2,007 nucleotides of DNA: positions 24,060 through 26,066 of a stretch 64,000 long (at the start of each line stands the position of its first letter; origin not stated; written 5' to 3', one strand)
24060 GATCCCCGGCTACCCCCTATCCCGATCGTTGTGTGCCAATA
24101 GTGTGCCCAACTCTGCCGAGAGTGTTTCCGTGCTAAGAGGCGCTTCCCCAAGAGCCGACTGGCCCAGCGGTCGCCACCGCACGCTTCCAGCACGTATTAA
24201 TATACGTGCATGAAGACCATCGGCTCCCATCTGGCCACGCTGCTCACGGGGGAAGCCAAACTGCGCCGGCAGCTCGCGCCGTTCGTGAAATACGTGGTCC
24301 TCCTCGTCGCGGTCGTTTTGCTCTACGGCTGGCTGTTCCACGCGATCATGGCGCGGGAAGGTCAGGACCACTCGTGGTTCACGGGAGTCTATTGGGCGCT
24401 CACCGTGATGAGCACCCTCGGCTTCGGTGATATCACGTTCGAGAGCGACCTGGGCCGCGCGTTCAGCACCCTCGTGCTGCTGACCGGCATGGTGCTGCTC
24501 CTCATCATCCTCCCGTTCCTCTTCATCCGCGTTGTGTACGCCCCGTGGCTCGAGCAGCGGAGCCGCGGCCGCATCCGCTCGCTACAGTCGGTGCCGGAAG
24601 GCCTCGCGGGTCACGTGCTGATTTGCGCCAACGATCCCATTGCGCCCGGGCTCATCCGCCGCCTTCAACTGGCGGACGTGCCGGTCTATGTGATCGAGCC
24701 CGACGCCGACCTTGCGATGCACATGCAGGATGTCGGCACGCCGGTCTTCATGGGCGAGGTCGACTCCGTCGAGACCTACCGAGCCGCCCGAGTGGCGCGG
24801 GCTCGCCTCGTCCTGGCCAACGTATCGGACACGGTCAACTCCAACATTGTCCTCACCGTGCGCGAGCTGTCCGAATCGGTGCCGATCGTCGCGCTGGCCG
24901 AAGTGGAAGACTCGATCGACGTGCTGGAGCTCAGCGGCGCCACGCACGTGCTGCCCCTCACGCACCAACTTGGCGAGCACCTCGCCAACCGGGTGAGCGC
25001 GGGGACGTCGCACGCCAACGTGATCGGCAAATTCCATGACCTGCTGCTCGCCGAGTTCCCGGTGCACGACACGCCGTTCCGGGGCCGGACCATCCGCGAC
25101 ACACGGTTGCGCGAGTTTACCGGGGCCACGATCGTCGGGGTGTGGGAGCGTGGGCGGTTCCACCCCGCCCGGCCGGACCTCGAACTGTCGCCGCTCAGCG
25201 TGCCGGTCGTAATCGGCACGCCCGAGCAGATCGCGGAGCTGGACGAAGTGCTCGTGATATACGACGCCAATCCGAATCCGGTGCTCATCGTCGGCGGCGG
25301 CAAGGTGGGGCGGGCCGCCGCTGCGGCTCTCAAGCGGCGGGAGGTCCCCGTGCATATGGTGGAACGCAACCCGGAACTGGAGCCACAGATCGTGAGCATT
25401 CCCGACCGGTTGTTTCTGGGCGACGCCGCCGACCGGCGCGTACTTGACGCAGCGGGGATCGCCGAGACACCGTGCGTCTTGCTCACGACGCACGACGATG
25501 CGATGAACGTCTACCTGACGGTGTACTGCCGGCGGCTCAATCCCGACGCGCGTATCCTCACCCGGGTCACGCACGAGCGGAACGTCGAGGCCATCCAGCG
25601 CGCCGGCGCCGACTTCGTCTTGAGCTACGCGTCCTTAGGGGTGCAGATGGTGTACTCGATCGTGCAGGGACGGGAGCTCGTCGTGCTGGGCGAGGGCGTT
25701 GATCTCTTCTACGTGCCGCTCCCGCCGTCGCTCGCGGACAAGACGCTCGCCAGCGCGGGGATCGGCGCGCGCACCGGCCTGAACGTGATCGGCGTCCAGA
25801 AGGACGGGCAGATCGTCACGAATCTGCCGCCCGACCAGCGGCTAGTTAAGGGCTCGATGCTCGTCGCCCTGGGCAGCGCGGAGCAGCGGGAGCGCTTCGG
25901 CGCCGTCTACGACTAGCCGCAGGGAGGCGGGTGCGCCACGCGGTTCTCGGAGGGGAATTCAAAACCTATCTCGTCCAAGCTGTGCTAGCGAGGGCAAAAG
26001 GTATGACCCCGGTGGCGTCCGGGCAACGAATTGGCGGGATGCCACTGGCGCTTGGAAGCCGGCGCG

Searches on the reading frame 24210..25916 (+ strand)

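Call 74: search_protein_families(library=pfam, proteins=[window:24210-25916:+], max_evalue=0.001)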
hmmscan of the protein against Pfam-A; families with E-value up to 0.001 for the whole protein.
window:24210-25916:+ (568 aa): 5 families
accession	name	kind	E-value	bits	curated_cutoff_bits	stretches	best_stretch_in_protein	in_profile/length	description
PF02254.24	TrkA_N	-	4.5e-38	130.6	23.8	2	358-472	1-115/116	TrkA-N domain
PF02080.26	TrkA_C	-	2.7e-17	62.9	27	2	280-347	1-69/71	TrkA-C domain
PF07885.22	Ion_trans_2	-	1.9e-13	50.5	22.5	1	32-106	2-75/79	Ion channel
PF13241.12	NAD_binding_7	-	5.7e-07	30.5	22.1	0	352-442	4-84/104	Putative NAD(P)-binding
PF00070.33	Pyr_redox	-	0.00035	21.5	22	1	358-392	2-36/82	Pyridine nucleotide-disulphide oxidoreductase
